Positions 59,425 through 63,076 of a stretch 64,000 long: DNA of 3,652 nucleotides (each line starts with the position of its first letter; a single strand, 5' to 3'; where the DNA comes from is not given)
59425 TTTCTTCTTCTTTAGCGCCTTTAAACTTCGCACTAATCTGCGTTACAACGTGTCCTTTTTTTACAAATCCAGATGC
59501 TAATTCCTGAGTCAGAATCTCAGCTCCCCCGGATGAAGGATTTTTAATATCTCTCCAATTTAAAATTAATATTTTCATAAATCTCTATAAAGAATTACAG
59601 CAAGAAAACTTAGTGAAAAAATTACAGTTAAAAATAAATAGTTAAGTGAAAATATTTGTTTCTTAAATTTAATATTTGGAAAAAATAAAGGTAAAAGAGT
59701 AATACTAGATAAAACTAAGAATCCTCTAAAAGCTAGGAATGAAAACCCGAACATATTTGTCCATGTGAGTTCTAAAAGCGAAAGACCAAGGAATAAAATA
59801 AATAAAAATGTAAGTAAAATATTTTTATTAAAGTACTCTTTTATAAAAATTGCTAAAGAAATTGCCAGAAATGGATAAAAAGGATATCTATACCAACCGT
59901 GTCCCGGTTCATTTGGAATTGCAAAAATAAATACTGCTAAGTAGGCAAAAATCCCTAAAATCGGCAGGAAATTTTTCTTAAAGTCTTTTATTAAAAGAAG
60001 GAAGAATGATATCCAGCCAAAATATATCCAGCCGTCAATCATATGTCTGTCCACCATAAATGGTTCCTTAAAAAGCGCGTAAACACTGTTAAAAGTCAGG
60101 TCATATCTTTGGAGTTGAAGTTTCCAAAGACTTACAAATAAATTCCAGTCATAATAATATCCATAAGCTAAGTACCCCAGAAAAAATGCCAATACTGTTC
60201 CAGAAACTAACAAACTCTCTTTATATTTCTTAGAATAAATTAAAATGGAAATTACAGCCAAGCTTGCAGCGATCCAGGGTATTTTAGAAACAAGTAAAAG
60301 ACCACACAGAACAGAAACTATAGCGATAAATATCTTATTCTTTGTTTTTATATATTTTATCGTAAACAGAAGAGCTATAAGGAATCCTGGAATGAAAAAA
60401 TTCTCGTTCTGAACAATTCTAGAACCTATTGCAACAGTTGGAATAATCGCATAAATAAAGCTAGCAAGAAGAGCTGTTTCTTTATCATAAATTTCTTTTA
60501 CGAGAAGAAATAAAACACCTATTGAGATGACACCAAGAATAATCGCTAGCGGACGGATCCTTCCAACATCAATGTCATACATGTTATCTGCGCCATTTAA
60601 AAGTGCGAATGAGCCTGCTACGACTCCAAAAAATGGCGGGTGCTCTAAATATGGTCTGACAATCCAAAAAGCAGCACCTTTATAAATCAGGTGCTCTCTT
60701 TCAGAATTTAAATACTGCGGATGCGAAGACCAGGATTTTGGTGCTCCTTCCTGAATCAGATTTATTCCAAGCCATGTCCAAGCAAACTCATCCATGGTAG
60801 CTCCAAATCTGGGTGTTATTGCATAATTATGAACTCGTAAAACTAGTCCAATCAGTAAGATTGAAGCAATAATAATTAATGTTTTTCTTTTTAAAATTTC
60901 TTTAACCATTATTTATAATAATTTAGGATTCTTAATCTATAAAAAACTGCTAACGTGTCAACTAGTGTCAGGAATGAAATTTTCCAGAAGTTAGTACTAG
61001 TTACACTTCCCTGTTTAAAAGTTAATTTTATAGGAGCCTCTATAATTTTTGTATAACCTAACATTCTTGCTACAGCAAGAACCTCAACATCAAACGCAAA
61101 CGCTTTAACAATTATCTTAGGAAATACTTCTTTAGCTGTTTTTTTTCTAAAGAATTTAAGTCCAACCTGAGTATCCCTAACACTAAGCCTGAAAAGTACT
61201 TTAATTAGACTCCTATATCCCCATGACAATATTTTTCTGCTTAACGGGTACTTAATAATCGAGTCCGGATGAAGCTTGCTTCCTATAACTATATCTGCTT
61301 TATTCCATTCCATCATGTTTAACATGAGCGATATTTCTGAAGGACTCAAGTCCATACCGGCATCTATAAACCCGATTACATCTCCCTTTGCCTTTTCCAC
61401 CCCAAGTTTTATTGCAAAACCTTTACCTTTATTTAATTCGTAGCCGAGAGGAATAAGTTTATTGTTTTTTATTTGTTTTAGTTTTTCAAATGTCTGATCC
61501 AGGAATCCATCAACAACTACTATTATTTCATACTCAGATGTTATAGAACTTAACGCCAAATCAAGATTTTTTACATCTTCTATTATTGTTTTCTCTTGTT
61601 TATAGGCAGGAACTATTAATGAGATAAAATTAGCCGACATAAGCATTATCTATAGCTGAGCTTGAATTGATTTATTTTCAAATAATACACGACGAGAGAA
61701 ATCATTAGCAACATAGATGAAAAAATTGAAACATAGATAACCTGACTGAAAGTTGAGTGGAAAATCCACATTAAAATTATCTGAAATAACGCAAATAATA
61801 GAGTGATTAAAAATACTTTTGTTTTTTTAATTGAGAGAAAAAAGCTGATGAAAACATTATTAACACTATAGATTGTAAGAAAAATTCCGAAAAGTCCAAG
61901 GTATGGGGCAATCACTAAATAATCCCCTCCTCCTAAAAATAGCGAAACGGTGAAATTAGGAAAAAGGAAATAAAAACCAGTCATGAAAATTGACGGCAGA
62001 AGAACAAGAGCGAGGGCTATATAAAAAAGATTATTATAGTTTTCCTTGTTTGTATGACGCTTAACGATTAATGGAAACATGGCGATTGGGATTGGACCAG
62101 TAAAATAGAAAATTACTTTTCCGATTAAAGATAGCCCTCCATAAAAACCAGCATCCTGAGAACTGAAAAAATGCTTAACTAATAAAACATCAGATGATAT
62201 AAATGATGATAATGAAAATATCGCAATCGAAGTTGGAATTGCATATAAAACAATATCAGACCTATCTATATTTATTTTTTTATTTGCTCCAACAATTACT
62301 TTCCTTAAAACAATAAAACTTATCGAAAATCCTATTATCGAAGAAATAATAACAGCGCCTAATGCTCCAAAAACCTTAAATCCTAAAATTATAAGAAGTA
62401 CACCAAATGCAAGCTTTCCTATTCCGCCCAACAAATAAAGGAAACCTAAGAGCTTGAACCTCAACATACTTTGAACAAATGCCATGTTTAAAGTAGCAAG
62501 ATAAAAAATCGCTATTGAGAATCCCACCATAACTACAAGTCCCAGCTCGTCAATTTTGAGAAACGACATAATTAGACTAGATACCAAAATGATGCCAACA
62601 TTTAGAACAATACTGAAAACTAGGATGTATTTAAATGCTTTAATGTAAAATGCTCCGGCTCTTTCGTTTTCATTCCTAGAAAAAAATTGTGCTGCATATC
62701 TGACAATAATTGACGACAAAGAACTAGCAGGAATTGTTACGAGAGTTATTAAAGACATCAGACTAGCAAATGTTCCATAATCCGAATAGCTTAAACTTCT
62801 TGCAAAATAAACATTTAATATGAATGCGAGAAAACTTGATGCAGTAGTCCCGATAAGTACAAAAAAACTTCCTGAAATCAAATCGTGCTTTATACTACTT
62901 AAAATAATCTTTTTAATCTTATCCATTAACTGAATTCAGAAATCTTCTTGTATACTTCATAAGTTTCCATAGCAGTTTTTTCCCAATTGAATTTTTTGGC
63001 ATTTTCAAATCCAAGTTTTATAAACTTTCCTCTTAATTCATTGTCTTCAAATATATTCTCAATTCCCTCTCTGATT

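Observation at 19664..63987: Co-directional glycan assembly supercluster of about 44 kb and 40 genes that combines Wzx/Wzy-type and polyprenyl-P-sugar/GT-C machinery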

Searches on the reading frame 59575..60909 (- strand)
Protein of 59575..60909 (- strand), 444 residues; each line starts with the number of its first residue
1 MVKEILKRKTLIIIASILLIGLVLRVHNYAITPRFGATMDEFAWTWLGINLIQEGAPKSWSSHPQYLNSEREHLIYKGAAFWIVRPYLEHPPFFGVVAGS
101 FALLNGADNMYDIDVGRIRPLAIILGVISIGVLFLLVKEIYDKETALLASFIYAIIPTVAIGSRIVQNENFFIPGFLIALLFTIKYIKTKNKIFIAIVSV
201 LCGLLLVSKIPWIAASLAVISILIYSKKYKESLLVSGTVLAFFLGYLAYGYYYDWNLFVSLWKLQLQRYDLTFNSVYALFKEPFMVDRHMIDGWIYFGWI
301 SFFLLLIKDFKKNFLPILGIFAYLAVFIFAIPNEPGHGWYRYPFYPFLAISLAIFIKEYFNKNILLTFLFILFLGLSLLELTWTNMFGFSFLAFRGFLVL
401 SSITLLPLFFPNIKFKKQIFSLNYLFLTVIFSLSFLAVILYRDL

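Call 8: search_protein_families(library=pfam, proteins=[window:59575-60909:-], max_evalue=0.01)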
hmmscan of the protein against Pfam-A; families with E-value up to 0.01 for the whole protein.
window:59575-60909:- (444 aa): 1 family
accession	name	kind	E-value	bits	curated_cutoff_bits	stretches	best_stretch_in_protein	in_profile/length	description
PF13231.12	PMT_2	-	6.6e-14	52.9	26.1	1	90-244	2-149/160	Dolichyl-phosphate-mannose-protein mannosyltransferase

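Call 16: search_protein_families(library=ncbifam, proteins=[window:59575-60909:-], max_evalue=0.1)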
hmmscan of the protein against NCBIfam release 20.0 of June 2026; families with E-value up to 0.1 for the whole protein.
window:59575-60909:- (444 aa): 1 family
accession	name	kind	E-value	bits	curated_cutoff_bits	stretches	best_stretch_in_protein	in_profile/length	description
TIGR03663.1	TIGR03663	subfamily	5.8e-05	22.3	126.25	1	90-220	51-174/435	flippase activity-associated protein Agl23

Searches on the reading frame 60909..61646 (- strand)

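Call 8: search_protein_families(library=pfam, proteins=[window:60909-61646:-], max_evalue=0.01)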
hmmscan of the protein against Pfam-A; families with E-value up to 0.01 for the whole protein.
window:60909-61646:- (245 aa): 3 families
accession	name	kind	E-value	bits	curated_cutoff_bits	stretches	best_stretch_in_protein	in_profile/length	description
PF00535.33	Glycos_transf_2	-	2.8e-15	57.1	23.3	1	9-175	1-168/168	Glycosyl transferase family 2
PF10111.15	Glyco_tranf_2_2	-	8.3e-07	29.2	27.3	1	9-115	1-109/276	Glycosyltransferase like family 2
PF13641.12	Glyco_tranf_2_3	-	0.0021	18.5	27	1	8-120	3-119/230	Glycosyltransferase like family 2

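Call 16: search_protein_families(library=ncbifam, proteins=[window:60909-61646:-], max_evalue=0.1)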
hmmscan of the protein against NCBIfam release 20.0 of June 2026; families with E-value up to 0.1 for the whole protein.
window:60909-61646:- (245 aa): 17 families
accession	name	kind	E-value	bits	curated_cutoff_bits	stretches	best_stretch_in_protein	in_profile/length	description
TIGR03937.1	PgaC_IcaA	equivalog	1.5e-12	47.2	422.3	1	5-115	44-153/407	poly-beta-1,6-N-acetyl-D-glucosamine synthase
NF058614.1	PPMAGASynPpgS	equivalog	1e-11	44.7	370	1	10-212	4-200/226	polyprenyl-phospho-N-acetylgalactosaminyl synthase PpgS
NF007986.1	PRK10714.1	equivalog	3.1e-10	39.6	529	1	7-120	7-122/316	undecaprenyl-phosphate 4-deoxy-4-formamido-L-arabinose transferase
NF047588.1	GlcsyltransPgfSStrep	equivalog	8.7e-10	38.3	500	1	8-122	3-119/308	glycosyltransferase PgfS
NF041875.1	EPS_EpsD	equivalog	2.7e-09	36.9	370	1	9-135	2-127/325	exopolysaccharide biosynthesis glycosyltransferase EpsD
NF007482.0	PRK10073.1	equivalog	1.3e-08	34.2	423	1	3-120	3-118/334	glycosyltransferase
NF047683.1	TeichurnBiosyTuaG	equivalog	2.5e-08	33.9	400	1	2-116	2-115/252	teichuronic acid biosynthesis protein TuaG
TIGR04283.1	glyco_like_mftF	equivalog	5.7e-08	32.6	182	1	8-112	1-97/221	TIGR04283 family arsenosugar biosynthesis glycosyltransferase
NF010496.0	PRK13915.1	equivalog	1.4e-07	30.9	262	1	6-98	31-127/307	glucosyl-3-phosphoglycerate synthase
NF038302.1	EPS_HpsE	equivalog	1.7e-07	30.6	300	1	8-97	3-96/307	hormogonium polysaccharide biosynthesis glycosyltransferase HpsE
TIGR04182.1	glyco_TIGR04182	equivalog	1.2e-06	28.2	325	1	9-215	3-198/293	S-layer glycoprotein N-glycosyltransferase AglJ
NF038299.1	EPS_HpsN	equivalog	4.1e-05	22.7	425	1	7-107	2-101/317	hormogonium polysaccharide biosynthesis glycosyltransferase HpsN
NF041865.1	EpsU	equivalog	9.1e-05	21.6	700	1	9-96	42-125/394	exopolysaccharide biosynthesis GT2 family glycosyltransferase EpsU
NF041394.1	GtaseAglG_Halo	equivalog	0.00059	19.2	440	1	28-129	22-123/304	glucosyl-dolichyl phosphate glucuronosyltransferase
NF050050.1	ProtGlycPglI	equivalog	0.0039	16.6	500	1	6-138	2-134/306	GalNAc(5)-diNAcBac-PP-undecaprenol beta-1,3-glucosyltransferase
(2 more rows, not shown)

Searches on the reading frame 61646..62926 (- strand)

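Call 8: search_protein_families(library=pfam, proteins=[window:61646-62926:-], max_evalue=0.01)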
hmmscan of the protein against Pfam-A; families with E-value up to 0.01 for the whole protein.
window:61646-62926:- (426 aa): 3 families
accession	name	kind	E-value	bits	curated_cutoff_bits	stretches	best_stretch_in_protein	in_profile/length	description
PF13440.11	Polysacc_synt_3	-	7.7e-10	38.9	23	1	42-332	3-285/293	Polysaccharide biosynthesis protein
PF01943.22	Polysacc_synt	-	3.8e-08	33.5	28.2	1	18-289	3-272/274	Polysaccharide biosynthesis protein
PF01554.23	MatE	-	0.003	17.7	24.9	1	231-387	1-160/161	MatE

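Call 16: search_protein_families(library=ncbifam, proteins=[window:61646-62926:-], max_evalue=0.1)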
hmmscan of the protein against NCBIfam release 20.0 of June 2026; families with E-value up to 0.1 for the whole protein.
window:61646-62926:- (426 aa): 0 families
